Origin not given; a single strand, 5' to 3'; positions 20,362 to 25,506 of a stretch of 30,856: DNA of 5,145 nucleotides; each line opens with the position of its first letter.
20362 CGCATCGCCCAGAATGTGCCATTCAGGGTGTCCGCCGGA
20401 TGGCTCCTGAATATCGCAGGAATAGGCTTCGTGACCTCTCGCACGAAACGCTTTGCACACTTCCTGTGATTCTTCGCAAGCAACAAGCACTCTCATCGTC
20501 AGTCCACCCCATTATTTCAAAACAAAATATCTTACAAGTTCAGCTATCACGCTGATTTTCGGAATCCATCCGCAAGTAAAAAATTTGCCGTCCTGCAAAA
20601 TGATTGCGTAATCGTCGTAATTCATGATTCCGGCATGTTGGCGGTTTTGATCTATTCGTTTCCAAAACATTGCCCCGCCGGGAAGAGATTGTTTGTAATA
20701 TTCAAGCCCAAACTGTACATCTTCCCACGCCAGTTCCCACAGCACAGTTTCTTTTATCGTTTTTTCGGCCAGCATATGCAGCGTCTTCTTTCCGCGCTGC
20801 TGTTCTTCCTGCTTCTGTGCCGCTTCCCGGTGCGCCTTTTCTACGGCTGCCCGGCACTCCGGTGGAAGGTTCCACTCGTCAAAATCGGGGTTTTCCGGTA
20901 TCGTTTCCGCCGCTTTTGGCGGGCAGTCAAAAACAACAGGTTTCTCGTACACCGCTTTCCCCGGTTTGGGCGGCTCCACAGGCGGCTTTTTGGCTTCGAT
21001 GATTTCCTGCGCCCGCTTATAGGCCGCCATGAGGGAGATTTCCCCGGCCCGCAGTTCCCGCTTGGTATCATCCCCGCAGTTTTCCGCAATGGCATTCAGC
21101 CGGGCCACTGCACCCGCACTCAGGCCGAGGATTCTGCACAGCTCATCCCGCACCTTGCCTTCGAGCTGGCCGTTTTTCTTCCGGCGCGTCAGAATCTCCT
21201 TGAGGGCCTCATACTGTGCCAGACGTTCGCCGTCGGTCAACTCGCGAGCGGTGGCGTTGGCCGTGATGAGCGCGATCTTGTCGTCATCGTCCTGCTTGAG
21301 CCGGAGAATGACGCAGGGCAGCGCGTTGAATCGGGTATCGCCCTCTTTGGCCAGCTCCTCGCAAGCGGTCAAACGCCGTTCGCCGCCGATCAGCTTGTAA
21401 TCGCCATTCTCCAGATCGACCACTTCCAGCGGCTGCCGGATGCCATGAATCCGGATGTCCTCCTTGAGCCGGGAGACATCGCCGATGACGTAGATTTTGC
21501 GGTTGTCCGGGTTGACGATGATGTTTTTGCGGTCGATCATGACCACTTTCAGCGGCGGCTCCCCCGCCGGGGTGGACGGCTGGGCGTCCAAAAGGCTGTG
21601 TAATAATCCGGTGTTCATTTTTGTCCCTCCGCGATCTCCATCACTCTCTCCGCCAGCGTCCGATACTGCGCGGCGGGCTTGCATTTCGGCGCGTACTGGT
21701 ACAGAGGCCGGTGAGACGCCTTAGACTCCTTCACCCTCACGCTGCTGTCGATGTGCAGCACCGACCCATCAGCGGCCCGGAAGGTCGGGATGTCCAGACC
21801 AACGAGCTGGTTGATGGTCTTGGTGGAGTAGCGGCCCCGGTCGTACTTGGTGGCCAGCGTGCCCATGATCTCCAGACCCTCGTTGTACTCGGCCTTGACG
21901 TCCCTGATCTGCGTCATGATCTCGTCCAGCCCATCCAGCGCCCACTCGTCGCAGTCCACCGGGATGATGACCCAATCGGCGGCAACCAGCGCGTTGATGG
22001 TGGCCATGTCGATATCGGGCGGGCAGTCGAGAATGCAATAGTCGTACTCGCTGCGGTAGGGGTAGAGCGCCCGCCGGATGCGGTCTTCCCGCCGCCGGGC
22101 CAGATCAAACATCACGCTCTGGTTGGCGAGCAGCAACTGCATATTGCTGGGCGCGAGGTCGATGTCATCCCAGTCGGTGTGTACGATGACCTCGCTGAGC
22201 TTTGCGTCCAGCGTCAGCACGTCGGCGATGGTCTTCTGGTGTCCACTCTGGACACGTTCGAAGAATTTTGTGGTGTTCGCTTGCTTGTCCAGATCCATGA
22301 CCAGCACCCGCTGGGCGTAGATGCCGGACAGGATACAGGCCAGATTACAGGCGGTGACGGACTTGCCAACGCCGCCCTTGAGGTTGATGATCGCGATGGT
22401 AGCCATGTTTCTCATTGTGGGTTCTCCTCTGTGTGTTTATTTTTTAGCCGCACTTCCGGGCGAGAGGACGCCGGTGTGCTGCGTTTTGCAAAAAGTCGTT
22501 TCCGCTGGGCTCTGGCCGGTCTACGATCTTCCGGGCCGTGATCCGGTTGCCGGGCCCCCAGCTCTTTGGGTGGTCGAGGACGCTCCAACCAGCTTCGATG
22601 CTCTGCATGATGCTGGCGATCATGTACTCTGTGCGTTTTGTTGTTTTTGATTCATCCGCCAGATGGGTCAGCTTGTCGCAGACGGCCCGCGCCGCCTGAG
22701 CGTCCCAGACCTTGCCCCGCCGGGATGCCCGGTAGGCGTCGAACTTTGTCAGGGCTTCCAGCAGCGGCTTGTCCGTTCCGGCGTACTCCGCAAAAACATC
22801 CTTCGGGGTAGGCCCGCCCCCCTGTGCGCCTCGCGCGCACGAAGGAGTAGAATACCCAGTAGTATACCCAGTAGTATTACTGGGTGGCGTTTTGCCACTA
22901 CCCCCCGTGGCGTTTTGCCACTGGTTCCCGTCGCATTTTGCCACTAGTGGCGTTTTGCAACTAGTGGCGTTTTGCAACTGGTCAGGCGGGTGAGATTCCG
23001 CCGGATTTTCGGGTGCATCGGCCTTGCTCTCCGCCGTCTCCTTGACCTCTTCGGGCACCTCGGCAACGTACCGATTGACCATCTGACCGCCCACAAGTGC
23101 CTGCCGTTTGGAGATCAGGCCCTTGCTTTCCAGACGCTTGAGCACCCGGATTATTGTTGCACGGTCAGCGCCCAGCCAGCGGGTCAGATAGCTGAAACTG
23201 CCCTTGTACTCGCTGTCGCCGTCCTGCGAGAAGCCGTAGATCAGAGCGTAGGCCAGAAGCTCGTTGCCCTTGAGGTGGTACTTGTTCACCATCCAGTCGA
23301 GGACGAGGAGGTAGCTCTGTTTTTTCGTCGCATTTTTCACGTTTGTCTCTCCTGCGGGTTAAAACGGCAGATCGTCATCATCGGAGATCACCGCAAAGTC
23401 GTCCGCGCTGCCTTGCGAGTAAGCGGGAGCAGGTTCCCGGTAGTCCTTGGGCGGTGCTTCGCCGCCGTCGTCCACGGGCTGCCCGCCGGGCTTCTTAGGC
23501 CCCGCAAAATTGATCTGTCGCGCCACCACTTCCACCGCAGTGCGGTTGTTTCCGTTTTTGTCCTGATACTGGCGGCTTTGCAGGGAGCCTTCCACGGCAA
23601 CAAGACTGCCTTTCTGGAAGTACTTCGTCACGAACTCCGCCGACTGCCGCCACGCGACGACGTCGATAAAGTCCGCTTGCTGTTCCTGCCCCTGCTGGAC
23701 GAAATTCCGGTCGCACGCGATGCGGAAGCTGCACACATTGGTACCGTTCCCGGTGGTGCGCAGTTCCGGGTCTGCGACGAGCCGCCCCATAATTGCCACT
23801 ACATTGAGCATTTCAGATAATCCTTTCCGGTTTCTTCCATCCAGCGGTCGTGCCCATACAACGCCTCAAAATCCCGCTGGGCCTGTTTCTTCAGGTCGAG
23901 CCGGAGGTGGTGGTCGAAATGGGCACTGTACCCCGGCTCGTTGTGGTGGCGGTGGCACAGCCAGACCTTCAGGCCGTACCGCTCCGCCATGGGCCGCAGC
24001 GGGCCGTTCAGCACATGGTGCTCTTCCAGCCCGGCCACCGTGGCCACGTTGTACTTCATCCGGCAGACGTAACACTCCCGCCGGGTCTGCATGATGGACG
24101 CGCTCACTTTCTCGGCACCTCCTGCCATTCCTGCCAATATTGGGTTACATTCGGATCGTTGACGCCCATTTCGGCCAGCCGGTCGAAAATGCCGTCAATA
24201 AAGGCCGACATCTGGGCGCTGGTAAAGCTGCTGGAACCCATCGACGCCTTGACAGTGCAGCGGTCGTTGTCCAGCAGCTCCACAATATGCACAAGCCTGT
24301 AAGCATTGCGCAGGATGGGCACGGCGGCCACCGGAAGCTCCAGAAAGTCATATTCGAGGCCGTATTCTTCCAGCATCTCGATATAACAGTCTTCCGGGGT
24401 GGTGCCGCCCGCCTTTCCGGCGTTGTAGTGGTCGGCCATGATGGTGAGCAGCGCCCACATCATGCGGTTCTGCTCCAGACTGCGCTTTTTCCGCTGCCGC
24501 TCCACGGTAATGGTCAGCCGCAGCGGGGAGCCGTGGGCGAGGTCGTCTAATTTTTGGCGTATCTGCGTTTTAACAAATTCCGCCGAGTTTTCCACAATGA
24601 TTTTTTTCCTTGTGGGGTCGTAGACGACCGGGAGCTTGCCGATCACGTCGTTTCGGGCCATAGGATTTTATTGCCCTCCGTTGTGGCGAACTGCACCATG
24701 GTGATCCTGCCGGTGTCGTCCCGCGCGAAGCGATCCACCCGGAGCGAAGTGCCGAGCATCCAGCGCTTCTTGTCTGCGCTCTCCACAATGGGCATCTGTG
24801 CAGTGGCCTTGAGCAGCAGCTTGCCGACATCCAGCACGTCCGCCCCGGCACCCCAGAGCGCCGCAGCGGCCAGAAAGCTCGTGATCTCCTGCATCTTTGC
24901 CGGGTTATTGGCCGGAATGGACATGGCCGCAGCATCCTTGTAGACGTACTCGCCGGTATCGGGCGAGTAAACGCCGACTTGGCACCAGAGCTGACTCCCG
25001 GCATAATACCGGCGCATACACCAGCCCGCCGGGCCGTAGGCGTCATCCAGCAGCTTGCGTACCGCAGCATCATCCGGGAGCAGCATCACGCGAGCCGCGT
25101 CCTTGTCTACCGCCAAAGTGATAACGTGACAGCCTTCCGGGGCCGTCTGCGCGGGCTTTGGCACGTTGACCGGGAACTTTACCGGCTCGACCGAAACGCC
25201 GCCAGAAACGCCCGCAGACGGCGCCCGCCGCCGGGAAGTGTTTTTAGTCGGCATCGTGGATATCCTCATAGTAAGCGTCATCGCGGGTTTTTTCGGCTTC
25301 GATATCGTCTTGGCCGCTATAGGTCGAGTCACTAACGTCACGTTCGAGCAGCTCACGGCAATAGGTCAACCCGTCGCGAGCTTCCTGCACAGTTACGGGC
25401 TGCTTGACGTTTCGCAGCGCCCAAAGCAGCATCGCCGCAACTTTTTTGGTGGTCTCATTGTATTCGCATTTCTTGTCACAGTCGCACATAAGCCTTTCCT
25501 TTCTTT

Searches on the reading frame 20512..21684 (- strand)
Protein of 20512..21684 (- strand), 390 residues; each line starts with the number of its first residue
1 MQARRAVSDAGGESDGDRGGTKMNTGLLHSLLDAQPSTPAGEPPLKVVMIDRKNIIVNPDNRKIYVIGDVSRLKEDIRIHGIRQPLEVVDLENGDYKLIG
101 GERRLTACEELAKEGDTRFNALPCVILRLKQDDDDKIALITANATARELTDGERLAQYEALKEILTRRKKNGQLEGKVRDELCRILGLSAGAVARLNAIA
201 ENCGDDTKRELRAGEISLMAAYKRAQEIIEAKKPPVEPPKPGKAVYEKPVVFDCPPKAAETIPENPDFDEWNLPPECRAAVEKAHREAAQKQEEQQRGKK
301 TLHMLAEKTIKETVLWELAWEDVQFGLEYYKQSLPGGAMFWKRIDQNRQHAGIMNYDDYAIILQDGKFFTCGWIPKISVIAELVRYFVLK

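Call 59: search_protein_families(library=pfam, proteins=[window:20512-21684:-], max_evalue=0.00001)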
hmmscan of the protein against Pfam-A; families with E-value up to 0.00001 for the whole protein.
window:20512-21684:- (390 aa): 1 family
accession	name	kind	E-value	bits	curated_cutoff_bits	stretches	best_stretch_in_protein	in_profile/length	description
PF02195.25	ParB_N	-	5e-07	30.1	26.3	1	55-140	11-91/95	ParB N-terminal domain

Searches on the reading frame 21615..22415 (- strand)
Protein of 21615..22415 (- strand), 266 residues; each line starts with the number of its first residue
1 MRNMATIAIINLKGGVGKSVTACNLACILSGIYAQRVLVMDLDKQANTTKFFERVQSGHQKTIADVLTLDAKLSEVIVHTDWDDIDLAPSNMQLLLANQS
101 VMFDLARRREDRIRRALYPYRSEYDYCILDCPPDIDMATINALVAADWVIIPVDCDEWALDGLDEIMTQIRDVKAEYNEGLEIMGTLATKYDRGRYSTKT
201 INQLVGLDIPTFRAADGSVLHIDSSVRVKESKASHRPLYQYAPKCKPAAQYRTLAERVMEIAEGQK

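Call 59: search_protein_families(library=pfam, proteins=[window:21615-22415:-], max_evalue=0.00001)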
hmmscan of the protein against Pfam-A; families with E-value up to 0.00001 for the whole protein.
window:21615-22415:- (266 aa): 5 families
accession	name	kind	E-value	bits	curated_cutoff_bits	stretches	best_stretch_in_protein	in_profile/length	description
PF13614.12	AAA_31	-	2.2e-48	165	27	1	5-183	2-177/177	AAA domain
PF01656.29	CbiA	-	4.7e-18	65.8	25.4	1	7-204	1-96/125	CobQ/CobB/MinD/ParA nucleotide binding domain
PF00142.24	Fer4_NifH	-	3e-09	37.2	25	0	11-76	6-68/271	4Fe-4S iron sulfur cluster binding proteins, NifH/frxC family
PF09140.17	MipZ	-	2.3e-08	34.1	20.7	1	7-164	3-140/262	ATPase MipZ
PF06564.18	CBP_BcsQ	-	7.4e-08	32.6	21.3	0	4-156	1-148/234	Cellulose biosynthesis protein BcsQ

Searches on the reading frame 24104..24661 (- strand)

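Call 10: search_protein_families(library=pfam, proteins=[window:24104-24661:-], max_evalue=0.01)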
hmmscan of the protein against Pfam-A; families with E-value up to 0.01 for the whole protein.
window:24104-24661:- (185 aa): 1 family
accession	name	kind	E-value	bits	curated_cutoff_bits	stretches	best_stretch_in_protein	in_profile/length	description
PF05772.17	NinB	-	0.00017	21.8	23.8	1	50-77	30-57/131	NinB protein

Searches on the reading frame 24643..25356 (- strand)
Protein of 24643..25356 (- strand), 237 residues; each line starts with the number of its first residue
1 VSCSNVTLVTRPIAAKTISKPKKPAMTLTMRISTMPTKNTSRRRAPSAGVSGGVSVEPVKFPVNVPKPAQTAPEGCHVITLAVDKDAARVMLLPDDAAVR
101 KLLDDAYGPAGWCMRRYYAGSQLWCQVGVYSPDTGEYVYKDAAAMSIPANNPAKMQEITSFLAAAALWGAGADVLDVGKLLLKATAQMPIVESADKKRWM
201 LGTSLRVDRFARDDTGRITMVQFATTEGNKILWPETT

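Call 10: search_protein_families(library=pfam, proteins=[window:24643-25356:-], max_evalue=0.01)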
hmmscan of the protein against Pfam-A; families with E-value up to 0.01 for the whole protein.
window:24643-25356:- (237 aa): 0 families

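Call 14: search_protein_families(library=phrogs, proteins=[window:24643-25356:-], max_evalue=0.001)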
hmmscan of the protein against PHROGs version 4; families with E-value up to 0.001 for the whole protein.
window:24643-25356:- (237 aa): 1 family
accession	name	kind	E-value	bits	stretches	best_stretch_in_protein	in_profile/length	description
phrog_14970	-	unknown function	3.8e-07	31.5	1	87-234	24-170/230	-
